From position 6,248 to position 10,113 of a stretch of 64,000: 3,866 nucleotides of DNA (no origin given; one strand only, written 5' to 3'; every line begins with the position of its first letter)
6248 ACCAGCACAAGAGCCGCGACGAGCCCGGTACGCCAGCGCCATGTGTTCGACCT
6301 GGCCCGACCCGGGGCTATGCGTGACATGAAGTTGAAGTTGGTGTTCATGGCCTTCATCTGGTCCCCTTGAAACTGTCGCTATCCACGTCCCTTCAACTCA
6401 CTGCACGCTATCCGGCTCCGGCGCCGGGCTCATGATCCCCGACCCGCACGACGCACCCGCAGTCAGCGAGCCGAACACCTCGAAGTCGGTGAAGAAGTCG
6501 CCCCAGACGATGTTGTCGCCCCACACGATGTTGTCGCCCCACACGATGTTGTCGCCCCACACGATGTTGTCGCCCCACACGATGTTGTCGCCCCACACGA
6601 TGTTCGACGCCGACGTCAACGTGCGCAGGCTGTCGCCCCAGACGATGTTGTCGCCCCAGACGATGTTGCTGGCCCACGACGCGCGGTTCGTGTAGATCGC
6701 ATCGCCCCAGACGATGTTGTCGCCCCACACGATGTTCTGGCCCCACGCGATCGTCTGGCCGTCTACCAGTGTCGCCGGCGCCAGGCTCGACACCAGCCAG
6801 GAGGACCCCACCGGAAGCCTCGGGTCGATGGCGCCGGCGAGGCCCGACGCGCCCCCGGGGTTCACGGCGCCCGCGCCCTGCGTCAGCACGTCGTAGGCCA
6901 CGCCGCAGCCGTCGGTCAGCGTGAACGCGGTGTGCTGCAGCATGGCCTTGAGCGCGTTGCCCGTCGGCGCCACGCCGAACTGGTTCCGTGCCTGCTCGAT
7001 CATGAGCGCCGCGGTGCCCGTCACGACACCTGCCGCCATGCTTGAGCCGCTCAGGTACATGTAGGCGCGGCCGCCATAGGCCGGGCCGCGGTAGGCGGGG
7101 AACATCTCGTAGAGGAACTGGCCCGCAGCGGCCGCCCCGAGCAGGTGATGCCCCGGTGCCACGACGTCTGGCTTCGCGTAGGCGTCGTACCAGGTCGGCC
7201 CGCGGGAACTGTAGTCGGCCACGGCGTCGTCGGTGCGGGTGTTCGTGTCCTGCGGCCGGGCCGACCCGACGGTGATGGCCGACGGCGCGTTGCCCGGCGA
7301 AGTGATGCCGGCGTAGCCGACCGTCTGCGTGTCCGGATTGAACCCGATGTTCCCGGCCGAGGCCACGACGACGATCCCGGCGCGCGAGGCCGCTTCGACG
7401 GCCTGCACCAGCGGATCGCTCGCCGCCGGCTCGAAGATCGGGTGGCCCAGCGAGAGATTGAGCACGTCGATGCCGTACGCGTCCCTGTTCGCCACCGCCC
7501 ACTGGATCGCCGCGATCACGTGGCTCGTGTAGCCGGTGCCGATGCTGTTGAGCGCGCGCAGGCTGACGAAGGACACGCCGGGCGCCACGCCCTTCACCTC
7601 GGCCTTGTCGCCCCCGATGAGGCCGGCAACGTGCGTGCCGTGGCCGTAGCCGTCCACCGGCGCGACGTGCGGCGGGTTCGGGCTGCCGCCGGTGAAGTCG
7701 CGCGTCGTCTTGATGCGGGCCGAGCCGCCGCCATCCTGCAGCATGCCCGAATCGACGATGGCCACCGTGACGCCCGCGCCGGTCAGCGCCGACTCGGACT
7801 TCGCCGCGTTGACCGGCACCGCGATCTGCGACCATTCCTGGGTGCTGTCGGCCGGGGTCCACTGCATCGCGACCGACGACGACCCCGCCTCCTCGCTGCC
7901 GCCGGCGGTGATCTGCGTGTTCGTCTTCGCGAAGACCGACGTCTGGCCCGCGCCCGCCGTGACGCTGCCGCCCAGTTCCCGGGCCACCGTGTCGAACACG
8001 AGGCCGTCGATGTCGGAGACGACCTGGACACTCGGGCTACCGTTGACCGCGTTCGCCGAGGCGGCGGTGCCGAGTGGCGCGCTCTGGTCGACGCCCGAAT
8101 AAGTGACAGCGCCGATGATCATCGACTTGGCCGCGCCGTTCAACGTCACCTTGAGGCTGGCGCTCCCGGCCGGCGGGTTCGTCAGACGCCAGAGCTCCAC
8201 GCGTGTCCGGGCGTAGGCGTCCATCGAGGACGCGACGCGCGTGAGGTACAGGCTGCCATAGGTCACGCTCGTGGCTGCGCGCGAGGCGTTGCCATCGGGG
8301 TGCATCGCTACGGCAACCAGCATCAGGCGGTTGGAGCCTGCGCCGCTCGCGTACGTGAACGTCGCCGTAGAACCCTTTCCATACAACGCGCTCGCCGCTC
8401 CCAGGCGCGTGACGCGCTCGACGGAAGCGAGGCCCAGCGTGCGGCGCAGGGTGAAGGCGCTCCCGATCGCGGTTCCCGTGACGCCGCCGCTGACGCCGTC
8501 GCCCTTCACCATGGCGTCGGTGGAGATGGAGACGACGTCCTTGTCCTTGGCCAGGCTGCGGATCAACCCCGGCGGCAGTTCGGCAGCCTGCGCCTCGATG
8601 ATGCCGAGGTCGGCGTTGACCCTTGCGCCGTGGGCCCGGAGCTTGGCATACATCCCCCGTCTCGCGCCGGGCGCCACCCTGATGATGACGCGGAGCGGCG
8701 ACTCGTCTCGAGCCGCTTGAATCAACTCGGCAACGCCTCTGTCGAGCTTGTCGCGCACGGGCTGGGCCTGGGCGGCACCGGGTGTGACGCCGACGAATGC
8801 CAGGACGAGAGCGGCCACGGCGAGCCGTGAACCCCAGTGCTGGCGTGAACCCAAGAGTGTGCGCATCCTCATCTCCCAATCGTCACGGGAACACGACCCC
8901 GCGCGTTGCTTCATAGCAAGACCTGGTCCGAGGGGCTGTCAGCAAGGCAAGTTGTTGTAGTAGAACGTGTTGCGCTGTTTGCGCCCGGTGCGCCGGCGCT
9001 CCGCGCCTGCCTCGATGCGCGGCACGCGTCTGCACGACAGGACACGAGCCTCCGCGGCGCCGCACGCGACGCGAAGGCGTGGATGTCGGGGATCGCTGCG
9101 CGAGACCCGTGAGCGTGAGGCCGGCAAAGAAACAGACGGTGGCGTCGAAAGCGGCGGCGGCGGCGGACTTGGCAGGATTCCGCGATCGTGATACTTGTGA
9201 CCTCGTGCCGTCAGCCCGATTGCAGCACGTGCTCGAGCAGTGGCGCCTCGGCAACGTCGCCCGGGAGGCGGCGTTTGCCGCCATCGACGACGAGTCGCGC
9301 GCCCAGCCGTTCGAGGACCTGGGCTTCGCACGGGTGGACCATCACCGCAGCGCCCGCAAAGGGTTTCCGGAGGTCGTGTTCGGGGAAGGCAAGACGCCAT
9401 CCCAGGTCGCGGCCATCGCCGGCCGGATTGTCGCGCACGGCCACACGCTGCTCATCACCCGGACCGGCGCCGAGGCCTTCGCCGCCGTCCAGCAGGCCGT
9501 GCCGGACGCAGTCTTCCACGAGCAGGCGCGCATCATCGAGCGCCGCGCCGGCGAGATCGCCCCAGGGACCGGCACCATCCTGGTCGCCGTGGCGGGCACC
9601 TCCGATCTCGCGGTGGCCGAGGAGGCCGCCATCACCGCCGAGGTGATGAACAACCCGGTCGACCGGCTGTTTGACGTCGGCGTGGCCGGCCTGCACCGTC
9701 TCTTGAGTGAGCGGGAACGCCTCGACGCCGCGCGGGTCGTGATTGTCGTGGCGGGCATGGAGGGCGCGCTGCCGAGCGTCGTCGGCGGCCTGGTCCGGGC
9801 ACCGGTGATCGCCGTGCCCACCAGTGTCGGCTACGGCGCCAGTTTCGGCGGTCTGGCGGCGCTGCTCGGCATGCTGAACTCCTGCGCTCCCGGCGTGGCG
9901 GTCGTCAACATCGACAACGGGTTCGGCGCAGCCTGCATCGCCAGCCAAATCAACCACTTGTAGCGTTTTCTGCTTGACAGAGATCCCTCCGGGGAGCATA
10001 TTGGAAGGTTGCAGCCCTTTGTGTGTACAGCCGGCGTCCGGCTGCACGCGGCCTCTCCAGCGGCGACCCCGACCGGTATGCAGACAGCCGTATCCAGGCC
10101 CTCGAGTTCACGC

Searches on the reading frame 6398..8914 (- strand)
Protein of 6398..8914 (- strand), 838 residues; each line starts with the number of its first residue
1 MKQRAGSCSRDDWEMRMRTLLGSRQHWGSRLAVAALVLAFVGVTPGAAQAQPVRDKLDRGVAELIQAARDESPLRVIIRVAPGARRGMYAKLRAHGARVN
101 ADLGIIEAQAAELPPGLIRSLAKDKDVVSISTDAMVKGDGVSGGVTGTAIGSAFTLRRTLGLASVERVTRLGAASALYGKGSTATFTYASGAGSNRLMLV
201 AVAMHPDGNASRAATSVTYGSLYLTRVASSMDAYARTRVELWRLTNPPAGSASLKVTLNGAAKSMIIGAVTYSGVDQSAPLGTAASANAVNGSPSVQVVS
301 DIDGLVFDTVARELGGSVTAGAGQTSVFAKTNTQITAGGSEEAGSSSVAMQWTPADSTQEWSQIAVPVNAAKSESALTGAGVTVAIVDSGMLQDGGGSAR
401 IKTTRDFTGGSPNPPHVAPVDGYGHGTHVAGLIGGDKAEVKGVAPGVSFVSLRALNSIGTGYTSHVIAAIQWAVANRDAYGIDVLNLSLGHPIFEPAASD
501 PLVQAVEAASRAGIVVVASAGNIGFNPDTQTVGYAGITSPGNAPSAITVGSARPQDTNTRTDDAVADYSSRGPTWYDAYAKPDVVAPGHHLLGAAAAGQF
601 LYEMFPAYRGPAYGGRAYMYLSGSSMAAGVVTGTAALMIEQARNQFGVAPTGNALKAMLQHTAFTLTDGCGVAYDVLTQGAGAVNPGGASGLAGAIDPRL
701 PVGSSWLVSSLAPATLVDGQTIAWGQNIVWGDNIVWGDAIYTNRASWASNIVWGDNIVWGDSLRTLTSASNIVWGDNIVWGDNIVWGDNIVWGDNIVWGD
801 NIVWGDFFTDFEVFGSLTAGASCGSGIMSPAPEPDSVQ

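Call 3: search_protein_families(library=pfam, proteins=[window:6398-8914:-], max_evalue=1)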
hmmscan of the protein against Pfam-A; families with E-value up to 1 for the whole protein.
window:6398-8914:- (838 aa): 1 family
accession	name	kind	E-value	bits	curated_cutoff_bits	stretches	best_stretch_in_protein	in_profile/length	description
PF00082.27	Peptidase_S8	-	1.4e-41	143.1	21.8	1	379-671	1-277/288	Subtilase family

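Call 4: search_protein_families(library=ncbifam, proteins=[window:6398-8914:-], max_evalue=1)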
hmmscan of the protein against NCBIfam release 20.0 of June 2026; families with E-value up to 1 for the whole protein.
window:6398-8914:- (838 aa): 8 families
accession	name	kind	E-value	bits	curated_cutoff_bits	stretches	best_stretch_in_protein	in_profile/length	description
TIGR03921.1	T7SS_mycosin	equivalog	2.6e-24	86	278.75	1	377-640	10-245/353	type VII secretion-associated serine protease mycosin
NF049966.1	QH_SP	equivalog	4.7e-13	49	165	1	384-522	2-124/219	subtilisin-like serine protease QhpE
NF042956.1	IteS_antiphage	equivalog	1.7e-10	39.8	900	1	380-664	255-534/747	S8 family anti-phage peptidase IteS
TIGR03895.1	protease_PatA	subfamily_domain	2.6e-10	39.7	421.05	1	425-664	1-201/606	PatA/PatG family cyanobactin maturation protease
NF040809.1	germ_prot_CspBA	exception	2.1e-05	22.4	1250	2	536-640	395-474/1099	bifunctional germination protease/germinant receptor pseudoprotease CspBA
NF040553.1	SGO_0316_fam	subfamily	3.3e-05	21.7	1400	1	421-526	356-467/1486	SGO_0316/SGO_0317 family LPXTG-anchored serine peptidase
NF033595.1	denti_PrtP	equivalog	0.00022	20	300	1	559-666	396-481/606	dentilisin complex serine proteinase subunit PrtP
NF040808.2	CspC_non_triad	exception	0.012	14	675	0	422-528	166-281/556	bile acid germinant receptor pseudoprotease CspC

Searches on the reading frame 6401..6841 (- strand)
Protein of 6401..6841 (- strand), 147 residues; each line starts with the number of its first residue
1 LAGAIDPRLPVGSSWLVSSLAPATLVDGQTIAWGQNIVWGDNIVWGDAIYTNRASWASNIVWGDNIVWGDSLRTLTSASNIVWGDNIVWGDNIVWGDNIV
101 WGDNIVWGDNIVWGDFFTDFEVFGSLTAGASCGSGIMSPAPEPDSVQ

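Call 5: search_protein_families(library=pfam, proteins=[window:6401-6841:-], max_evalue=10)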
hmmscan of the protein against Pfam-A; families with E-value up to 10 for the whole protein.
seq(147 aa): 1 family
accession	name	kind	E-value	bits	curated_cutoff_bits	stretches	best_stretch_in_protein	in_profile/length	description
PF24253.1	DUF7454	-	2.2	8.7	27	0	76-101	4-31/59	Domain of unknown function (DUF7454)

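Call 47: search_protein_families(library=ncbifam, proteins=[window:6401-6802:-], max_evalue=10)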
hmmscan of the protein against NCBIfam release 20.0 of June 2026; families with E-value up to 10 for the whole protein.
window:6401-6802:- (134 aa): 0 families

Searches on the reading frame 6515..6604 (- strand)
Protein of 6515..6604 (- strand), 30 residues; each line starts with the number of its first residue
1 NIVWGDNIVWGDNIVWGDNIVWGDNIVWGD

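Call 69: search_solved_structures(query=A4, max_evalue=10, show_alignments=5)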
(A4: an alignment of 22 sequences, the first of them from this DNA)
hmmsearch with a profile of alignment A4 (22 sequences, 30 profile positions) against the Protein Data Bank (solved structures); distinct sequences matched with E-value up to 10: 3.
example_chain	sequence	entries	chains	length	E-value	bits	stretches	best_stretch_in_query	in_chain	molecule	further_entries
1xk6_A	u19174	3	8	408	2.5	10.8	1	4-19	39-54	Crotonobetainyl-CoA:carnitine CoA-transferase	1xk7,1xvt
1xvu_A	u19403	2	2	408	2.5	10.8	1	4-19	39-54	Crotonobetainyl-CoA:carnitine CoA-transferase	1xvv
1xa3_A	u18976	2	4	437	2.8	10.6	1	4-19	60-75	Crotonobetainyl-CoA:carnitine CoA-transferase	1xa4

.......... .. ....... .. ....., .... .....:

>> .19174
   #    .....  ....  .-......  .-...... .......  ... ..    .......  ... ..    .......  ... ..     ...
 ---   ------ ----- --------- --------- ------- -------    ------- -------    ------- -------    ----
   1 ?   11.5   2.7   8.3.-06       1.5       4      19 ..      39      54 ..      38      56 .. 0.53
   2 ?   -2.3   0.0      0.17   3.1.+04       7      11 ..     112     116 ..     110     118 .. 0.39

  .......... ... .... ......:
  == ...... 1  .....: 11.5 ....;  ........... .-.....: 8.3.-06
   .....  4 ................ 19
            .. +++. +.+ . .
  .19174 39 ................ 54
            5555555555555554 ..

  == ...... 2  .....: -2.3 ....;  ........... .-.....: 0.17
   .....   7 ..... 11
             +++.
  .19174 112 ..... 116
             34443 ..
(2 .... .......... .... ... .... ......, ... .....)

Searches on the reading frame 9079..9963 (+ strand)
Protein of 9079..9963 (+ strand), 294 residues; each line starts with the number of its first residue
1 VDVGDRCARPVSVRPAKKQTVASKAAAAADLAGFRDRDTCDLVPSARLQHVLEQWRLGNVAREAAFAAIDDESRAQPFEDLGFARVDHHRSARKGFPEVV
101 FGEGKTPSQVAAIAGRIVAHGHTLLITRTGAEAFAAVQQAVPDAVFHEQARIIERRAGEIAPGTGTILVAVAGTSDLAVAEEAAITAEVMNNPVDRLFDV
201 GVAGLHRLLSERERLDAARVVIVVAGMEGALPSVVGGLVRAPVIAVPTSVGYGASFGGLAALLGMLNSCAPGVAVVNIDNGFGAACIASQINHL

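Call 49: search_protein_families(library=pfam, proteins=[window:9079-9963:+], max_evalue=0.001)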
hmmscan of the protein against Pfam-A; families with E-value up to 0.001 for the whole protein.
window:9079-9963:+ (294 aa): 1 family
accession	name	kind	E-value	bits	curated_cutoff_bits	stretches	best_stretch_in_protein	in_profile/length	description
PF00731.26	AIRC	-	4.8e-13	49.3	30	1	167-291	2-126/148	AIR carboxylase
